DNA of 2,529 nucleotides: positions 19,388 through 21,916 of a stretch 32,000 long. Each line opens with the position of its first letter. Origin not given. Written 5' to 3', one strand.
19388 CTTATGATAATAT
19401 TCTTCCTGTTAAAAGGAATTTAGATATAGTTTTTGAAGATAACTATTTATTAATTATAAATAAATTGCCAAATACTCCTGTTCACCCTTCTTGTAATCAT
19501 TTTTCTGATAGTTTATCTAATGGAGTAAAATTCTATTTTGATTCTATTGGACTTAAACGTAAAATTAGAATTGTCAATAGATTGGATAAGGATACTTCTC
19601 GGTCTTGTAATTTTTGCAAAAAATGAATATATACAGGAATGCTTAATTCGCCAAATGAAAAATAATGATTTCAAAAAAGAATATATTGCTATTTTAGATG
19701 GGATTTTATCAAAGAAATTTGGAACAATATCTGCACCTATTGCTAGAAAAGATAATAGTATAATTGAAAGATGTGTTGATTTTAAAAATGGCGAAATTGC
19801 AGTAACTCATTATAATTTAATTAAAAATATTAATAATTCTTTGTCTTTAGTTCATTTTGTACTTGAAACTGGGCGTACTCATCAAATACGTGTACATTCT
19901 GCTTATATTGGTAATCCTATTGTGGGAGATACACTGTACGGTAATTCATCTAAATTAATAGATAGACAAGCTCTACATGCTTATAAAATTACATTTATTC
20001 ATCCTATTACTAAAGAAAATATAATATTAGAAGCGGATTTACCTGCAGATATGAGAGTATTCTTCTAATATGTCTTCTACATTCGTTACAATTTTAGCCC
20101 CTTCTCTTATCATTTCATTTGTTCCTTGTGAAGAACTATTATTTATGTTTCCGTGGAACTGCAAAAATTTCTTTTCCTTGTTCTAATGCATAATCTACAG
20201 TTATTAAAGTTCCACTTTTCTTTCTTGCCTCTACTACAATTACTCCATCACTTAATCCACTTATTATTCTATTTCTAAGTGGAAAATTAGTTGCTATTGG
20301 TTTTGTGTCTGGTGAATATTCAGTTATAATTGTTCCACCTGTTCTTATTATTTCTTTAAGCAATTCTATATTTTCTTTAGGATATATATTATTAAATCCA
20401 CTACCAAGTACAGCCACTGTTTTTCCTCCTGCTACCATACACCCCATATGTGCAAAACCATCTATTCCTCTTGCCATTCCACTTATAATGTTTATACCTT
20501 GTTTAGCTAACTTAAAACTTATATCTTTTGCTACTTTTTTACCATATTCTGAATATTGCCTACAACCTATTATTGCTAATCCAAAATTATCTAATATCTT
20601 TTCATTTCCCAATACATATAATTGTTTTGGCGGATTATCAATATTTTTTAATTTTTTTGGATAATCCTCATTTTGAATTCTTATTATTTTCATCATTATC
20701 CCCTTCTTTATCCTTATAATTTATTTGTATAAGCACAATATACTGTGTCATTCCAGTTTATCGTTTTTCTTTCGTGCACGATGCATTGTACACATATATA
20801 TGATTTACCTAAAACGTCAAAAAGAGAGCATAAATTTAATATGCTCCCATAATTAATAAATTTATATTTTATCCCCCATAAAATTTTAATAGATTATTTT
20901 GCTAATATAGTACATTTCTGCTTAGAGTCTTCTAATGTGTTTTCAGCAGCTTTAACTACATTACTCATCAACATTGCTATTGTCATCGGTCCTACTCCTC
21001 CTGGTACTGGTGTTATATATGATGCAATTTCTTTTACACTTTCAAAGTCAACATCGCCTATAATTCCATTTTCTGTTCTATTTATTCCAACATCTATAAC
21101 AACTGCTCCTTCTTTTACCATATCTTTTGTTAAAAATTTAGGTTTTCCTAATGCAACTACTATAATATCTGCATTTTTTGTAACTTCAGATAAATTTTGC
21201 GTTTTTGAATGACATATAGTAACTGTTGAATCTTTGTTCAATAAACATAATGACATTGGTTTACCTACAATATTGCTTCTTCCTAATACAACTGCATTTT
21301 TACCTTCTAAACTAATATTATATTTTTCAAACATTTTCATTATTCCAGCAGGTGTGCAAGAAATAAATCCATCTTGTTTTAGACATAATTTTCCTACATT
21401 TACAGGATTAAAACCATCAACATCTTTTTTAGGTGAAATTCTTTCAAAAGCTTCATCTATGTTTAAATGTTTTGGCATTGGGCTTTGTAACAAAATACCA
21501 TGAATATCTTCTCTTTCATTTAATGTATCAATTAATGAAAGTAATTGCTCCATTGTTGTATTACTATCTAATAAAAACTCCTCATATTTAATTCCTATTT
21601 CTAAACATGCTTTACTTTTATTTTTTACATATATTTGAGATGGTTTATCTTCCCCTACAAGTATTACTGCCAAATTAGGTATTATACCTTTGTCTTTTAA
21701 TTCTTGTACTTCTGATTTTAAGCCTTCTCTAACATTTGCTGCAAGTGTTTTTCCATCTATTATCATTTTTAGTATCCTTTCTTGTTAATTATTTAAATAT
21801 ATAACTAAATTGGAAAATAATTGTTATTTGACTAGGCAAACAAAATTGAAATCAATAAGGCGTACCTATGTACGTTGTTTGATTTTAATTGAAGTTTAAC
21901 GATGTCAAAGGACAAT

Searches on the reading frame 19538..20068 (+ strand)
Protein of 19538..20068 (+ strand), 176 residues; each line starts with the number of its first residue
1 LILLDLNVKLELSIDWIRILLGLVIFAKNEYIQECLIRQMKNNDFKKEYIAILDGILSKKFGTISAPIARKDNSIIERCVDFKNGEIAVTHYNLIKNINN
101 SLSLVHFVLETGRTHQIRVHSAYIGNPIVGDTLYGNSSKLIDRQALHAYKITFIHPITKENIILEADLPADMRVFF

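Call 43: search_protein_families(library=pfam, proteins=[window:19538-20068:+], max_evalue=0.00001)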
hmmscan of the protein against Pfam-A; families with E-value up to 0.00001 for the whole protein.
window:19538-20068:+ (176 aa): 1 family
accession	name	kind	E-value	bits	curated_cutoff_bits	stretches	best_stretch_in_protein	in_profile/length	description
PF00849.27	PseudoU_synth_2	-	8.2e-19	68.8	26.8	1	22-122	51-151/152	RNA pseudouridylate synthase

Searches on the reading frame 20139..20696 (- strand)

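Call 43: search_protein_families(library=pfam, proteins=[window:20139-20696:-], max_evalue=0.00001)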
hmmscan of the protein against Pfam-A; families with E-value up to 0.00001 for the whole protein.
window:20139-20696:- (185 aa): 2 families
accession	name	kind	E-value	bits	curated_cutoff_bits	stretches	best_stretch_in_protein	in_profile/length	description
PF02481.21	DNA_processg_A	-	3.8e-72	242.3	29.6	1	2-184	7-191/212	DNA recombination-mediator protein A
PF18306.6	LDcluster4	-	6.2e-07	29.6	26.3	1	41-180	5-123/151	SLOG cluster4 family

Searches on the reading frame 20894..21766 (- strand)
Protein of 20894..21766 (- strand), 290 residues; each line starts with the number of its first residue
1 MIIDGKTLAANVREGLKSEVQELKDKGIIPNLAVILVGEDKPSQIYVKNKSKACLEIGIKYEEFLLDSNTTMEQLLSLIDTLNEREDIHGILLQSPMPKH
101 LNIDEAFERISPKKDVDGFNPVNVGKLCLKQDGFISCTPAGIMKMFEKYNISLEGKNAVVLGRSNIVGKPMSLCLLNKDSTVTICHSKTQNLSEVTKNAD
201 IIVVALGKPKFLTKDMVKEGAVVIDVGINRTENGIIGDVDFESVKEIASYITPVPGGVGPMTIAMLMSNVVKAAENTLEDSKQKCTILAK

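Call 43: search_protein_families(library=pfam, proteins=[window:20894-21766:-], max_evalue=0.00001)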
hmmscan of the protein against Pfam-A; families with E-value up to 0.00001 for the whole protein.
window:20894-21766:- (290 aa): 2 families
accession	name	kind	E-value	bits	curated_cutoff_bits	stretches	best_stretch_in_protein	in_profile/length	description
PF02882.25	THF_DHG_CYH_C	-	6.4e-73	243.8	27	1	120-276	1-158/160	Tetrahydrofolate dehydrogenase/cyclohydrolase, NAD(P)-binding domain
PF00763.28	THF_DHG_CYH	-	2e-39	134.9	32.8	1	3-117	1-115/115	Tetrahydrofolate dehydrogenase/cyclohydrolase, catalytic domain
